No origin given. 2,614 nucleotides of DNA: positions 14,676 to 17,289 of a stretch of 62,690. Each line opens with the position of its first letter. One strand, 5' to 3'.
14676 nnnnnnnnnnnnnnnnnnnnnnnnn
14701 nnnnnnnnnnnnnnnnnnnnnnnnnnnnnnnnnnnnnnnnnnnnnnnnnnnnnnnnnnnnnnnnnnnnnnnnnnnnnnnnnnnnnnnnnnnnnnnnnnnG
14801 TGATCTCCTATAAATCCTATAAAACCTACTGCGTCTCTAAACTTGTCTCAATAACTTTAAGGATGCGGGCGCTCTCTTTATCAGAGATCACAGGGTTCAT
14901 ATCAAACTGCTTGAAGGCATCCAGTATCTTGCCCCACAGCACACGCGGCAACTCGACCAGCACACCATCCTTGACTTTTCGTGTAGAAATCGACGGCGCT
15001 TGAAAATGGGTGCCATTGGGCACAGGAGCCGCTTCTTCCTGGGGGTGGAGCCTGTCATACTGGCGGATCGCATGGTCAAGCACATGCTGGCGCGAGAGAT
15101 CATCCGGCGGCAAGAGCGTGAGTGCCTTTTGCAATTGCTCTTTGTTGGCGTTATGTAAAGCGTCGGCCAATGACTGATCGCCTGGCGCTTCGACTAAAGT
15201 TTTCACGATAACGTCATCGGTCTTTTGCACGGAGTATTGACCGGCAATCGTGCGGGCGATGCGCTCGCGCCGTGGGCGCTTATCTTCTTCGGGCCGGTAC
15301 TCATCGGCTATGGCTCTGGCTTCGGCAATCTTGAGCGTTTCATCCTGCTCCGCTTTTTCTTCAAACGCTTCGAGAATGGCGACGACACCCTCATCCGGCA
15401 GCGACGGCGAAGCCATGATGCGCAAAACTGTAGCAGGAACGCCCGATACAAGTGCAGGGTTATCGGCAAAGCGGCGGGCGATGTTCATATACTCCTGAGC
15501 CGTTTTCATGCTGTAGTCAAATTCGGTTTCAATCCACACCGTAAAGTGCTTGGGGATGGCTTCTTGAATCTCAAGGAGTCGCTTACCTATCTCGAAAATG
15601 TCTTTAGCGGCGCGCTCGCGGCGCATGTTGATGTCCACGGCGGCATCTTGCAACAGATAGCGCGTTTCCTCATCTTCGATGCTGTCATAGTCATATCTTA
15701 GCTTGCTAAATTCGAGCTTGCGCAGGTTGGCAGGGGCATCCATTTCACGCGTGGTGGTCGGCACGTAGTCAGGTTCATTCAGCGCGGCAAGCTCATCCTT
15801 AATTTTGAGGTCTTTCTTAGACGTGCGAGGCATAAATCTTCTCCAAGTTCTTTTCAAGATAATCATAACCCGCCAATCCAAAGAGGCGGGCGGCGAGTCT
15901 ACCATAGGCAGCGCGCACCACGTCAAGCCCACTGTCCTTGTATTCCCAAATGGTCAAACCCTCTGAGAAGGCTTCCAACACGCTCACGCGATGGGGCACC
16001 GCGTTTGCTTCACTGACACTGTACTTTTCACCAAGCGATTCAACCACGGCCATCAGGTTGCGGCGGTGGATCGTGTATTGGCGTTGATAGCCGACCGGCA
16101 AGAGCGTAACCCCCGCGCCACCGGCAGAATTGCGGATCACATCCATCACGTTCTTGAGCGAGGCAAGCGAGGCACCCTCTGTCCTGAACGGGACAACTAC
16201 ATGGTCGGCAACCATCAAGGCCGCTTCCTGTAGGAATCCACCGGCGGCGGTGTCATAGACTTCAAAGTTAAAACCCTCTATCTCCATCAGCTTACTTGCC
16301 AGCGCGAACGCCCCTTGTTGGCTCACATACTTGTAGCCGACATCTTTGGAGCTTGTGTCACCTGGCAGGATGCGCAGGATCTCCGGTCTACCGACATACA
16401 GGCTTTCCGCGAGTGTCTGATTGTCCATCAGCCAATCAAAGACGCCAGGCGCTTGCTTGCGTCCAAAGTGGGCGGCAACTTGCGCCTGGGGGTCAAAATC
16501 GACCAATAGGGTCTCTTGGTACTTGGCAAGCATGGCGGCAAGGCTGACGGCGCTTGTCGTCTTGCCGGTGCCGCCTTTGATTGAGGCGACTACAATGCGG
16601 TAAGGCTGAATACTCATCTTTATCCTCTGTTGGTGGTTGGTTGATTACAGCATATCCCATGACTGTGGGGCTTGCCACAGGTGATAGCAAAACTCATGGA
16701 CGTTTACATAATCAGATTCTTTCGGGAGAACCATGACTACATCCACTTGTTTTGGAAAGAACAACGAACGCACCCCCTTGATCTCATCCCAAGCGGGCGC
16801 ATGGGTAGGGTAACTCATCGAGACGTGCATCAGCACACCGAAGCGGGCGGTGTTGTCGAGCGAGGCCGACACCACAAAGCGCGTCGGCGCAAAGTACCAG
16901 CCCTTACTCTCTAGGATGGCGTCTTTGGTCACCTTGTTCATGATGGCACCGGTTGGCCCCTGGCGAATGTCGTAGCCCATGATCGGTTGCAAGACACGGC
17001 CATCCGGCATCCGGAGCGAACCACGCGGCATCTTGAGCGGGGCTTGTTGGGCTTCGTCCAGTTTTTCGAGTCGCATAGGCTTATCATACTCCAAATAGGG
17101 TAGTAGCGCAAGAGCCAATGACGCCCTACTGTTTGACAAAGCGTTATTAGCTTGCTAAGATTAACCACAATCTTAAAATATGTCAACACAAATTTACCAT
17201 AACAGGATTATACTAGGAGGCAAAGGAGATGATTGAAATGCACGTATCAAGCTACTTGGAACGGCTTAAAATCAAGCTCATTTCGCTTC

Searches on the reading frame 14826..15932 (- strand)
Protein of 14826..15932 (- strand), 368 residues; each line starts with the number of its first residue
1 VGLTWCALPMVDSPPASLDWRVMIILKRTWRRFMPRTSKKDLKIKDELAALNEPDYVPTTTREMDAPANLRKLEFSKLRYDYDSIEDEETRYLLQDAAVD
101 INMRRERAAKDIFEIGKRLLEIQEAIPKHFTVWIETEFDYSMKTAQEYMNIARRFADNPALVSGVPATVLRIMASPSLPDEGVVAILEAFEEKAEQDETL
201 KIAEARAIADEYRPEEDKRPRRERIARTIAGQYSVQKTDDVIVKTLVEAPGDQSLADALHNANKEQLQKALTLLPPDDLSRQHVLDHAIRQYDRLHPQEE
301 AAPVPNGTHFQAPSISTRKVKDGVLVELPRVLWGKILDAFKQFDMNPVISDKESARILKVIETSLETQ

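Call 20: search_protein_families(library=phrogs, proteins=[window:14826-15932:-], max_evalue=0.001)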
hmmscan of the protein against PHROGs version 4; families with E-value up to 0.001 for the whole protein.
window:14826-15932:- (368 aa): 4 families
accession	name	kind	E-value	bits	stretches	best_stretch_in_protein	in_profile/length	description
phrog_1733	-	unknown function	4.6e-08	33.7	1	99-180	21-106/305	-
phrog_15609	-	unknown function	5.3e-07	30.3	1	110-176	29-98/316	-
phrog_4571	-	unknown function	0.00012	23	1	93-215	10-128/289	-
phrog_1748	-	unknown function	0.00018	21.7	1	100-158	54-112/302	-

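Call 21: search_protein_families(library=pfam, proteins=[window:14826-15932:-], max_evalue=0.001)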
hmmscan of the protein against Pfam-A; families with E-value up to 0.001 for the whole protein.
window:14826-15932:- (368 aa): 1 family
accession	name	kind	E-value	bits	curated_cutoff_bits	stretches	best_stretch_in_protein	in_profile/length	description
PF11300.13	DUF3102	-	3.1e-06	27.9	24.4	1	100-158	9-72/129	Protein of unknown function (DUF3102)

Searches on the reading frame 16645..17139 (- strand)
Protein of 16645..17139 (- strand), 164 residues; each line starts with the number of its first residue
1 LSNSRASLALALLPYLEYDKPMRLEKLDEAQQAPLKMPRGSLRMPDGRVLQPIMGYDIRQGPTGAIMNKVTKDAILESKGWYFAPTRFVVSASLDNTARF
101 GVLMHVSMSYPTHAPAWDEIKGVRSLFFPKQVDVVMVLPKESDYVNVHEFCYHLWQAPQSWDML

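Call 21: search_protein_families(library=pfam, proteins=[window:16645-17139:-], max_evalue=0.001)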
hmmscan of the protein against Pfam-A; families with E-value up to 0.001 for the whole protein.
window:16645-17139:- (164 aa): 1 family
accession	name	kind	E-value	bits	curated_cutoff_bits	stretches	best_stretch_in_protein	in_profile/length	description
PF24746.1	DUF7694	-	7.9e-17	61.3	27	1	104-158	10-65/66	Domain of unknown function (DUF7694)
